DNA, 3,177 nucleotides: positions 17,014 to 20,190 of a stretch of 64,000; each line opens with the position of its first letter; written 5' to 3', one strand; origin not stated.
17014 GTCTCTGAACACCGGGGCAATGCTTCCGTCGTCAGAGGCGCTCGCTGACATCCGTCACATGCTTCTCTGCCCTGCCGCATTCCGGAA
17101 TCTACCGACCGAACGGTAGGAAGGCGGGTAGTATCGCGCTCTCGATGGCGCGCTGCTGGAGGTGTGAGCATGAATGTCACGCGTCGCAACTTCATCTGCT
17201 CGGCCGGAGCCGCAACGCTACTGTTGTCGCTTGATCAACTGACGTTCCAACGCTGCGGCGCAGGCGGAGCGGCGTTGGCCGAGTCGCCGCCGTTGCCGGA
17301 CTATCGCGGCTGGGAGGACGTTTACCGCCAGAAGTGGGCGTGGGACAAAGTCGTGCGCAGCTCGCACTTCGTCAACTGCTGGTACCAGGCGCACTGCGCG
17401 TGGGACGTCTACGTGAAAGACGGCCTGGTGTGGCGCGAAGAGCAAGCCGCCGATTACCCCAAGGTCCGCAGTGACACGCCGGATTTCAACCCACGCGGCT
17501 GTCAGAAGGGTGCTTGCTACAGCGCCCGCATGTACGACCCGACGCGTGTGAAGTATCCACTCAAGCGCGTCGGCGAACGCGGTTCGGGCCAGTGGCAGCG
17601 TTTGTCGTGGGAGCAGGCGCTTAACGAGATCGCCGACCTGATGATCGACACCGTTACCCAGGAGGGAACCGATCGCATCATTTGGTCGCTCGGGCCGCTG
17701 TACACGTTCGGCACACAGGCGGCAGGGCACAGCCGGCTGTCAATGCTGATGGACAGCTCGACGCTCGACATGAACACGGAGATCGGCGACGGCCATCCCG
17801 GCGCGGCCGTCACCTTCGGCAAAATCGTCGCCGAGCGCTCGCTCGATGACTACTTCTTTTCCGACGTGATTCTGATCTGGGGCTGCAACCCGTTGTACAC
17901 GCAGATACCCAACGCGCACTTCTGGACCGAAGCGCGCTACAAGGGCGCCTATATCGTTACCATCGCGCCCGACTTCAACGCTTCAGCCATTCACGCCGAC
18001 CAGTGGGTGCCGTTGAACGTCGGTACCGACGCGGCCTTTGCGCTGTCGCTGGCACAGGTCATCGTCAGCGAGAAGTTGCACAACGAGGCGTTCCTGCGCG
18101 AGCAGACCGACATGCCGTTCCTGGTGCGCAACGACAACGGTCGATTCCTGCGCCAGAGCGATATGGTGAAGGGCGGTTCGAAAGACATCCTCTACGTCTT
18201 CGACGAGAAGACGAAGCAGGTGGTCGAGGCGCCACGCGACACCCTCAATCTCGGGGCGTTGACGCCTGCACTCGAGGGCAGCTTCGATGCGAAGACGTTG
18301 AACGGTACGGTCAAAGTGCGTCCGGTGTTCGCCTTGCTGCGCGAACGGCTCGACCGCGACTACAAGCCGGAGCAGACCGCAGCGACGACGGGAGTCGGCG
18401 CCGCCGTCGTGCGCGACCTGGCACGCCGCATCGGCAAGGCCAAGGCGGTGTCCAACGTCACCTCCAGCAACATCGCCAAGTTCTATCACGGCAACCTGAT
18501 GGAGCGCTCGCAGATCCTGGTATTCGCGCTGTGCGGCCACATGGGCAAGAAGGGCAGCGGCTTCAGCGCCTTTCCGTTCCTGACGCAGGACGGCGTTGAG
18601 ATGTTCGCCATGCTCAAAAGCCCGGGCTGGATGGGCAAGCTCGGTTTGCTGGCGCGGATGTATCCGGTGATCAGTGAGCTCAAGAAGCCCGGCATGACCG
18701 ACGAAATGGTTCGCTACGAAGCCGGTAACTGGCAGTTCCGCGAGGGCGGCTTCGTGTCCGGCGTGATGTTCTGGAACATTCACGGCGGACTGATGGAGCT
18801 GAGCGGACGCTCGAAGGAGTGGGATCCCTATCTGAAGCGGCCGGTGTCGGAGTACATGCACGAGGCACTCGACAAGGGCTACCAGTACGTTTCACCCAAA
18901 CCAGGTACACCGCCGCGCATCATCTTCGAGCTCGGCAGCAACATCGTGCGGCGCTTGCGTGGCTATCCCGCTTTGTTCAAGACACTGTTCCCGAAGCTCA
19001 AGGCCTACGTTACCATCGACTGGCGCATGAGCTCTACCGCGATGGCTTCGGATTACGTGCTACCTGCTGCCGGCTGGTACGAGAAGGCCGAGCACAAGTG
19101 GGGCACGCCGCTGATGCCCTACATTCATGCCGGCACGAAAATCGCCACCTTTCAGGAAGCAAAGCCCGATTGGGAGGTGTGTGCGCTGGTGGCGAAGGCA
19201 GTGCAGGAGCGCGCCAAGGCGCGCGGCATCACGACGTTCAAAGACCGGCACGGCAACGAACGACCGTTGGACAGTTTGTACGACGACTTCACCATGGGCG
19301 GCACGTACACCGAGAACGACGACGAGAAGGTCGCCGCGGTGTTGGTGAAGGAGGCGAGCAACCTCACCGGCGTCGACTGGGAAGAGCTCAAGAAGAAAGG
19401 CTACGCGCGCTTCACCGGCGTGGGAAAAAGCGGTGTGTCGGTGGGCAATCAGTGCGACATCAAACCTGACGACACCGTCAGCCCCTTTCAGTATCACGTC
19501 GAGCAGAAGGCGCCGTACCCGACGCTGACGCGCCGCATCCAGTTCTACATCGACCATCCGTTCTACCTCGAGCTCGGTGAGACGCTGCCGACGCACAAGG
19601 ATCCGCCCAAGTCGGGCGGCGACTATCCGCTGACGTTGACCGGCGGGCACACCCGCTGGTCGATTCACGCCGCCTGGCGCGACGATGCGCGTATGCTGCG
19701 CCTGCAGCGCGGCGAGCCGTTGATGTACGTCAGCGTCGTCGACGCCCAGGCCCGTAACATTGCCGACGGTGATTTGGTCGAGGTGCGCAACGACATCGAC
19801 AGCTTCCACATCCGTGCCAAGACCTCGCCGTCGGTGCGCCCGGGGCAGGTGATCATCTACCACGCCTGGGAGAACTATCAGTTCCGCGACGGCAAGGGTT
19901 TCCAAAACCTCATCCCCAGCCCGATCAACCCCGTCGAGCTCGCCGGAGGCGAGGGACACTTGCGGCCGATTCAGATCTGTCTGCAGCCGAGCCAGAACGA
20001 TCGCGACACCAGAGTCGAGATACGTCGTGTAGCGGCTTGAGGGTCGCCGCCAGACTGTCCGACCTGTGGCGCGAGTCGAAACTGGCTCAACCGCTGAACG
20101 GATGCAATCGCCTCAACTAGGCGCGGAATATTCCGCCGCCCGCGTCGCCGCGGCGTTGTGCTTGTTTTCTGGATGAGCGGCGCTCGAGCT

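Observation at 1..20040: Three diverged, stand-alone Tat-exported NarG-like molybdoenzyme alpha subunits with no partner subunits in 20 kb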

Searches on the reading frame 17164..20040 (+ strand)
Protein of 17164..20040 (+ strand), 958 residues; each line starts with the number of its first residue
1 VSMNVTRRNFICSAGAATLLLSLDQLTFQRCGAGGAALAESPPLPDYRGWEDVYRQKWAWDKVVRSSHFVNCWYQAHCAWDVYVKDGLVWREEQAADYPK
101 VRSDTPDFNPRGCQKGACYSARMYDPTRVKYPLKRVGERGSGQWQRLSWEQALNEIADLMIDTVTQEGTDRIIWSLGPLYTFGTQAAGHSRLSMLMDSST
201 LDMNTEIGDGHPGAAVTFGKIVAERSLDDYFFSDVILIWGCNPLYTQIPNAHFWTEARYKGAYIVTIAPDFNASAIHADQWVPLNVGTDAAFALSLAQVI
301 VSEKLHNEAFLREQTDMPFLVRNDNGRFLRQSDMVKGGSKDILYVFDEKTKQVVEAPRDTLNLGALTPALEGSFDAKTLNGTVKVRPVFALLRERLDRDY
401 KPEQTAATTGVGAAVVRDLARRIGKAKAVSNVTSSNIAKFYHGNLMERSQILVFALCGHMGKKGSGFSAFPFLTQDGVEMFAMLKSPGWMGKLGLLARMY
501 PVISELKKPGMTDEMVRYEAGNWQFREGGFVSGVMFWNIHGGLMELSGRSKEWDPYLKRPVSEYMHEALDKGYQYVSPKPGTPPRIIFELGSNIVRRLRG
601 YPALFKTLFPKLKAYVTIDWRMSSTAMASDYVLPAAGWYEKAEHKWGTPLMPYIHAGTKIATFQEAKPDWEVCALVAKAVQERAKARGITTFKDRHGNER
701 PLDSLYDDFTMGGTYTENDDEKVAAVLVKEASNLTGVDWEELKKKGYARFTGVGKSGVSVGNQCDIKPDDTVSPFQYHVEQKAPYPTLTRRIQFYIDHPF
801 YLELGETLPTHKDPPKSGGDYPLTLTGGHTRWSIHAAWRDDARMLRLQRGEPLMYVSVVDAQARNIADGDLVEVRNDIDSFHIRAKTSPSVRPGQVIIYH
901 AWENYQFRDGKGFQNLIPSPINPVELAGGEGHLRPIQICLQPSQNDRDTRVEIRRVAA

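Call 6: search_protein_families(library=pfam, proteins=[window:17164-20040:+], max_evalue=0.01)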
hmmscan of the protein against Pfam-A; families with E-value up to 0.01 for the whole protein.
window:17164-20040:+ (958 aa): 2 families
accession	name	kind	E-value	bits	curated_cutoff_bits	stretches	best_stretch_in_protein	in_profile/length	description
PF00384.28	Molybdopterin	-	1.6e-34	119.9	24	1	128-678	1-352/353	Molybdopterin oxidoreductase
PF01568.27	Molydop_binding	-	6e-17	62.1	26.8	1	823-924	1-100/110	Molydopterin dinucleotide binding domain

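Call 7: search_protein_families(library=ncbifam, proteins=[window:17164-20040:+], max_evalue=0.01)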
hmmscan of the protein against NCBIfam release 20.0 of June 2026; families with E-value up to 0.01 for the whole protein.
window:17164-20040:+ (958 aa): 24 families
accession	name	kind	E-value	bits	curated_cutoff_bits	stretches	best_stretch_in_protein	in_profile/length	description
TIGR03479.1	DMSO_red_II_alp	subfamily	1.3e-290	966.6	984.75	1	7-954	1-913/913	molybdopterin-dependent oxidoreductase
NF042978.1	EthbenzDh_ebdA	equivalog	1.1e-229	764.9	2000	1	5-955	19-976/977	ethylbenzene dehydrogenase subunit alpha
TIGR01580.1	narG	equivalog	4.4e-91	306.1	1084.15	4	45-135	26-114/1235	nitrate reductase subunit alpha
TIGR02166.1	dmsA_ynfE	subfamily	1.8e-55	188.4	777.7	3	58-312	39-296/794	DMSO/selenate family reductase complex A subunit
NF041884.1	selenate_YnfF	exception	7.2e-39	133.3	1650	2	58-312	40-296/798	selenate/tellurate reductase subunit YnfF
TIGR01591.1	Fdh-alpha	equivalog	1.2e-37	129.4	666.25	4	77-315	9-238/672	formate dehydrogenase subunit alpha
NF011566.1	PRK14990.1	exception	6.1e-36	123.7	1600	2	59-312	54-316/814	dimethylsulfoxide reductase subunit A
NF041885.1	selenate_YnfE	exception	9.9e-34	116.2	1675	2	58-312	43-303/805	selenate/tellurate reductase subunit YnfE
NF012032.0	PRK15488.1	equivalog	6.4e-30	103.8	694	1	106-313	76-279/759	thiosulfate reductase PhsA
NF047855.1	AssmNtatRedNasC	equivalog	5.2e-27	94.4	1100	1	94-316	43-264/708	assimilatory nitrate reductase catalytic subunit NasC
TIGR00509.1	bisC_fam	subfamily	1.6e-20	72.9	1017.55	2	137-315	64-259/772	molybdopterin guanine dinucleotide-containing S/N-oxide reductase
TIGR01553.1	formate-DH-alph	equivalog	5.5e-19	67.5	814.2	1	112-325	90-314/1009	formate dehydrogenase-N subunit alpha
NF041513.1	formate_DH_Act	exception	3.9e-17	61.4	1400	2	212-325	192-305/1067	formate dehydrogenase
NF041783.2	mnquin_red_QrcB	equivalog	2.8e-16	58.8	440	2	116-303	95-280/695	menaquinone reductase molybdopterin-binding-like subunit QrcB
NF011567.1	PRK14991.1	equivalog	4.7e-14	51.1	1750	1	112-158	140-186/1022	tetrathionate reductase subunit TtrA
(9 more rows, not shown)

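Call 12: find_homologous_proteins(query=window:17170-20040:+, max_evalue=1e-20)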
Query window:17170-20040:+ (956 aa): 2555 proteins with E <= 1e-20 among 8000 candidates; the best 120 are listed.
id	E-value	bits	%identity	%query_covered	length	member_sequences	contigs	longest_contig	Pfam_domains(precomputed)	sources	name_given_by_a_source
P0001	0.0e+0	2265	100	100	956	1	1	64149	PF00384.28,PF01568.28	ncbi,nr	ncbi:MAG: molybdopterin-dependent oxidoreductase [Deltaproteobacteria bacterium]|nr:molybdopterin-de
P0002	0.0e+0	2011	88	98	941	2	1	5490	PF00384.28,PF01568.28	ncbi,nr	ncbi:MAG TPA: molybdopterin-dependent oxidoreductase [Candidatus Dormibacteraeota bacterium]|nr:moly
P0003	0.0e+0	1907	82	100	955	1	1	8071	PF00384.28,PF01568.28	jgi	-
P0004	0.0e+0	1906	82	100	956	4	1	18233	PF00384.28,PF01568.28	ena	-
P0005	0.0e+0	1905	82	100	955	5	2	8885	PF00384.28,PF01568.28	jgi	jgi:DMSO reductase family type II enzyme molybdopterin subunit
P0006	0.0e+0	1886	81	100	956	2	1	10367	PF00384.28,PF01568.28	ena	-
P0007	0.0e+0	1884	81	99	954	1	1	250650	PF00384.28,PF01568.28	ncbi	ncbi:MAG: molybdopterin-dependent oxidoreductase [Candidatus Binatia bacterium]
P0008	0.0e+0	1880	81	99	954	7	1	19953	PF00384.28,PF01568.28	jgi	jgi:DMSO reductase family type II enzyme molybdopterin subunit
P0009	0.0e+0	1872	83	98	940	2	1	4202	PF00384.28,PF01568.28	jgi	jgi:DMSO reductase family type II enzyme molybdopterin subunit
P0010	0.0e+0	1872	80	100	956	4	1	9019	PF00384.28,PF01568.28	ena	-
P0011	0.0e+0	1859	81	100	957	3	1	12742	PF00384.28,PF01568.28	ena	-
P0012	0.0e+0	1855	81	99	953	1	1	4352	PF00384.28,PF01568.28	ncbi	-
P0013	0.0e+0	1838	79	100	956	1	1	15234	PF00384.28,PF01568.28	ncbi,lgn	ncbi:MAG: molybdopterin-dependent oxidoreductase [Candidatus Binatia bacterium]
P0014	0.0e+0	1826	79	100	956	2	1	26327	PF00384.28,PF01568.28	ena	-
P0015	0.0e+0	1826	79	100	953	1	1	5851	PF00384.28,PF01568.28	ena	-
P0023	0.0e+0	1793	77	100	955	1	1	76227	PF00384.28,PF01568.28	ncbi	-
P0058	0.0e+0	1511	65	100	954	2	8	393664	PF00384.28,PF01568.28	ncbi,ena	-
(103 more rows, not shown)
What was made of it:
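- Checked: The window is nearly the whole 64,149-bp contig, as shown by the exact match P0001 (call 12).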

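Call 14: search_solved_structures(query=window:17170-20040:+, max_evalue=1e-10)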
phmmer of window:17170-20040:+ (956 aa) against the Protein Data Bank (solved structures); distinct sequences matched with E-value up to 1e-10: 25.
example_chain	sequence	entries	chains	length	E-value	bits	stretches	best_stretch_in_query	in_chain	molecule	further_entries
2ivf_A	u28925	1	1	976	4.8e-210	703.3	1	4-953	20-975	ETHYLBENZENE DEHYDROGENASE ALPHA-SUBUNIT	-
4ydd_A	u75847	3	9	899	1.3e-154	519.8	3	44-352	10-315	DMSO reductase family type II enzyme, molybdopterin subunit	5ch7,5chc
5e7o_A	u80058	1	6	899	2.6e-154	518.8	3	44-352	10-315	DMSO reductase family type II enzyme, molybdopterin subunit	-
3egw_A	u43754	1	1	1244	1e-73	252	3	42-133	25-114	Respiratory nitrate reductase 1 alpha chain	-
1q16_A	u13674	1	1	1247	1e-73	252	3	42-133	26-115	Respiratory nitrate reductase 1 alpha chain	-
1r27_A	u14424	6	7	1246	1.4e-73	251.6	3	42-133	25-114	Respiratory nitrate reductase 1 alpha chain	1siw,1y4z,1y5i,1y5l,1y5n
3ir7_A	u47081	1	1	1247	1.7e-73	251.3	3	42-133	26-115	Respiratory nitrate reductase 1 alpha chain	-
3ir6_A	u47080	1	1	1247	1.8e-72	247.9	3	42-133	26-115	Respiratory nitrate reductase 1 alpha chain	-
3ir5_A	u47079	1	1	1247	4.6e-72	246.5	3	42-133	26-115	Respiratory nitrate reductase 1 alpha chain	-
7b04_B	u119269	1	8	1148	6.6e-42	146.7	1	204-333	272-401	Nitrite oxidoreductase subunit A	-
9vap_A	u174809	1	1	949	3.5e-23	84.7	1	93-308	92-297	Formate dehydrogenase molybdopterin-binding subunit FdhA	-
2e7z_A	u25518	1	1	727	1.8e-16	62.5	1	111-310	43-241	Acetylene hydratase Ahy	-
2vpw_A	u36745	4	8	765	1.6e-14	56.1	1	103-312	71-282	THIOSULFATE REDUCTASE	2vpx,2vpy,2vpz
1aa6_A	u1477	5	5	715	2.8e-14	55.3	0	126-314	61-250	FORMATE DEHYDROGENASE H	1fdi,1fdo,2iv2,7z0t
1eu1_A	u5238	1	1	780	1.1e-13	53.3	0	814-899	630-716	DIMETHYL SULFOXIDE REDUCTASE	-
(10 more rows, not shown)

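Call 24: find_encoding_contigs(protein=P0007, flank=10000, max_places=2)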
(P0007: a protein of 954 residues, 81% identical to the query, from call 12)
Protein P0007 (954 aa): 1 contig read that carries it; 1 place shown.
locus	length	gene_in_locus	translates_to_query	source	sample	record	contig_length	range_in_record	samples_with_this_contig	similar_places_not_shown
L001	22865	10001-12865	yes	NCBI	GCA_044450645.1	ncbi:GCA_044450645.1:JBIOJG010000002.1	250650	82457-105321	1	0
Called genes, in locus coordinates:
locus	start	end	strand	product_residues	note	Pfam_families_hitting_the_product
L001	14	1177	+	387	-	PF13365:Trypsin_2, PF24575:TPR_Slam (faint), PF00515:TPR_1 (weak), PF13414:TPR_11, PF13424:TPR_12 (weak), PF13432:TPR_16, PF13414:TPR_11, PF13431:TPR_17 (weak), +6 more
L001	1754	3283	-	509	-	PF13541:ChlI, PF00158:Sigma54_activat (faint), PF00493:MCM (faint), PF01078:Mg_chelatase, PF07728:AAA_5, PF13335:Mg_chelatase_C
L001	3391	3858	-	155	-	PF09900:DUF2127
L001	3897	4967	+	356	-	PF00135:COesterase, PF20434:BD-FAE, PF07859:Abhydrolase_3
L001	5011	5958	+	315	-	PF14315:DUF4380 (faint)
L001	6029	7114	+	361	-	-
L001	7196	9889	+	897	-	PF13302:Acetyltransf_3, PF00583:Acetyltransf_1, PF13508:Acetyltransf_7, PF02629:CoA_binding, PF13380:CoA_binding_2, PF13607:Succ_CoA_lig, PF19045:Ligase_CoA_2, PF13549:ATP-grasp_5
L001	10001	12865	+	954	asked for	PF00384:Molybdopterin, PF01568:Molydop_binding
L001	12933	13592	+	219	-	PF02585:PIG-L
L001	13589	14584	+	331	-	PF00676:E1_dh, PF02775:TPP_enzyme_C (faint)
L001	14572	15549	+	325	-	PF02779:Transket_pyr, PF02780:Transketolase_C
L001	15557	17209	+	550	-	PF00364:Biotin_lipoyl, PF02817:E3_binding, PF00132:Hexapep (faint)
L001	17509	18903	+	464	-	PF00072:Response_reg, PF00158:Sigma54_activat, PF13191:AAA_16 (weak), PF14532:Sigma54_activ_2, PF07728:AAA_5 (weak), PF25601:AAA_lid_14, PF02954:HTH_8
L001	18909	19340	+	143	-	PF00571:CBS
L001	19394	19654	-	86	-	-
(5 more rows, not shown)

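Call 25: find_encoding_contigs(protein=P0058, flank=10000, max_places=3)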
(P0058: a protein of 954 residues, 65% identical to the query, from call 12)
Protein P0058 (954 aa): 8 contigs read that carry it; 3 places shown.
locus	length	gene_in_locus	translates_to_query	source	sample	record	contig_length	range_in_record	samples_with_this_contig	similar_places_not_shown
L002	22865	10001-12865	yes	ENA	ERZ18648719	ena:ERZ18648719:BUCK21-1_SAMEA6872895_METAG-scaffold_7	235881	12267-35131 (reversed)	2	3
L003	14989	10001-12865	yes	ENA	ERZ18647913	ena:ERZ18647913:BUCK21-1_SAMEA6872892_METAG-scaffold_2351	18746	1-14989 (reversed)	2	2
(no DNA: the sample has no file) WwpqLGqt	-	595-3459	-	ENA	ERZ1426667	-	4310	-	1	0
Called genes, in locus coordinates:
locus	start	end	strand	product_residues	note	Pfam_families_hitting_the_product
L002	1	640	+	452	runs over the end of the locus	PF14535:AMP-binding_C_2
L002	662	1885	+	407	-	PF02771:Acyl-CoA_dh_N, PF02770:Acyl-CoA_dh_M, PF00441:Acyl-CoA_dh_1, PF08028:Acyl-CoA_dh_2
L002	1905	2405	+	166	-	PF13577:SnoaL_4, PF12680:SnoaL_2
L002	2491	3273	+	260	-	PF00881:Nitroreductase (weak)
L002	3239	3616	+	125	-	-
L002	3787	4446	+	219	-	PF00440:TetR_N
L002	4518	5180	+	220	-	PF09459:EB_dh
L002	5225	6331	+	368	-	PF12797:Fer4_2 (faint), PF00037:Fer4 (faint), PF12837:Fer4_6 (faint), PF12838:Fer4_7 (weak), PF13237:Fer4_10, PF13247:Fer4_11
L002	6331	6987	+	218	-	PF02613:Nitrate_red_del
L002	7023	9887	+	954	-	PF00384:Molybdopterin, PF01568:Molydop_binding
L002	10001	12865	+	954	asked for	PF00384:Molybdopterin, PF01568:Molydop_binding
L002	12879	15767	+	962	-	PF00384:Molybdopterin, PF01568:Molydop_binding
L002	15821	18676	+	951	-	PF00384:Molybdopterin, PF01568:Molydop_binding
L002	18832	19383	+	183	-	PF00355:Rieske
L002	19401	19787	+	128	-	-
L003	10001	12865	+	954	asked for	PF00384:Molybdopterin, PF01568:Molydop_binding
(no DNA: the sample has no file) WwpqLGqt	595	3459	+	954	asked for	PF00384:Molybdopterin, PF01568:Molydop_binding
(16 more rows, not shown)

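Call 29: find_encoding_contigs(protein=P0001, flank=10000, max_places=2)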
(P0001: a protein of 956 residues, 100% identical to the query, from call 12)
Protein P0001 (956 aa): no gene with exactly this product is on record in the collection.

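Call 31: find_related_loci(query=A1, collection=genome_contigs, flank=10000)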
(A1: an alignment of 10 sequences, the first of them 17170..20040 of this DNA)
Query A1 (956 aa) in genome_contigs; peptide patterns used: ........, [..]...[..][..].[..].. (x = any residue, [..] = any of these).
599 stretches matched a pattern (row limit reached: there are more); 598 encode a relative of the query (tblastn E <= 1e-3); the best 80 are kept; 78 distinct loci.
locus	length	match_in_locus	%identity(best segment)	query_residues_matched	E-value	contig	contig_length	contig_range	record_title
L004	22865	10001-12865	82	1-955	0e+0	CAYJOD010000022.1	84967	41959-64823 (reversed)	MAG TPA_asm: uncultured Candidatus Binatia bacterium isolate ERP124720_co1_58 genome assembly, contig: NODE_405_length_8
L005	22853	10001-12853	81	1-951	0e+0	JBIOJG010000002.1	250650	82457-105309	MAG: Candidatus Binatia bacterium isolate GcC5-6 k141_2233747_length_250650_cov_131.4421, whole genome shotgun sequence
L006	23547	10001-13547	79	1-954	0e+0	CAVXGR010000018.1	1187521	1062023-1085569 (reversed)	MAG: uncultured delta proteobacterium isolate MFD02416.bin.1.411 genome assembly, contig: contig_62993, whole genome sho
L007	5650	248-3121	78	1-956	0e+0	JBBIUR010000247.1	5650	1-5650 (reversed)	MAG: Myxococcales bacterium isolate STF170223_bin_58 NODE_13104_length_5650_cov_4.100447, whole genome shotgun sequence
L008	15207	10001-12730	75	42-951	0e+0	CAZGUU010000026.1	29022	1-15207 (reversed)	MAG TPA_asm: uncultured Enterobacteriaceae bacterium isolate binchicken_co16_326 genome assembly, contig: NODE_2707_leng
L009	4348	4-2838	73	14-956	0e+0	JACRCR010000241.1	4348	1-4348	MAG: Deltaproteobacteria bacterium isolate NC_groundwater_1651_Pr3_B-0.1um_66_31 SR-2_scaffold_141_4023856, whole genome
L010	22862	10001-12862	65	1-955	0e+0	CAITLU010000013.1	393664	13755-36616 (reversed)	uncultured bacterium isolate LJ-5-9m_bin-0318 genome assembly, contig: bin-0318:13/67, whole genome shotgun sequence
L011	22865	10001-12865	64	1-955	0e+0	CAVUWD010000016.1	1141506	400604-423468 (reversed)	MAG: uncultured delta proteobacterium isolate MFD05674.bin.2.46 genome assembly, contig: contig_46118, whole genome shot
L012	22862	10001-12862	64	1-954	0e+0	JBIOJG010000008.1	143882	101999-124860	MAG: Candidatus Binatia bacterium isolate GcC5-6 k141_881181_length_143882_cov_139.0021, whole genome shotgun sequence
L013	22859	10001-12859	62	1-954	0e+0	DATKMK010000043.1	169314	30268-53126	MAG TPA_asm: Candidatus Binatia bacterium isolate SMAG_U14709 k141_3927668, whole genome shotgun sequence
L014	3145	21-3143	59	2-954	0e+0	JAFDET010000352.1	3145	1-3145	MAG: Deltaproteobacteria bacterium isolate Meg19_46_Bin_213 Meg19_46_Bin_213_scaffold_133557, whole genome shotgun seque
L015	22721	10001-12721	61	45-954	0e+0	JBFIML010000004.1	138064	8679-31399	MAG: Myxococcota bacterium isolate Mix_sand12.2021.10.G.3 k141_1867122_length_138064_cov_43.0571, whole genome shotgun s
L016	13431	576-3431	58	1-954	0e+0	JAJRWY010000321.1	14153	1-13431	MAG: Candidatus Binatota bacterium isolate Dive96_bin2.95 k141_5242873, whole genome shotgun sequence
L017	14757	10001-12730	60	40-951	0e+0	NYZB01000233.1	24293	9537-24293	MAG: Deltaproteobacteria bacterium isolate ARS66 MHASMcontig_448900, whole genome shotgun sequence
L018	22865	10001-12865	59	3-954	0e+0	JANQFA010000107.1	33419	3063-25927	MAG: Myxococcota bacterium isolate PL23a_bin.57 k99_6643367, whole genome shotgun sequence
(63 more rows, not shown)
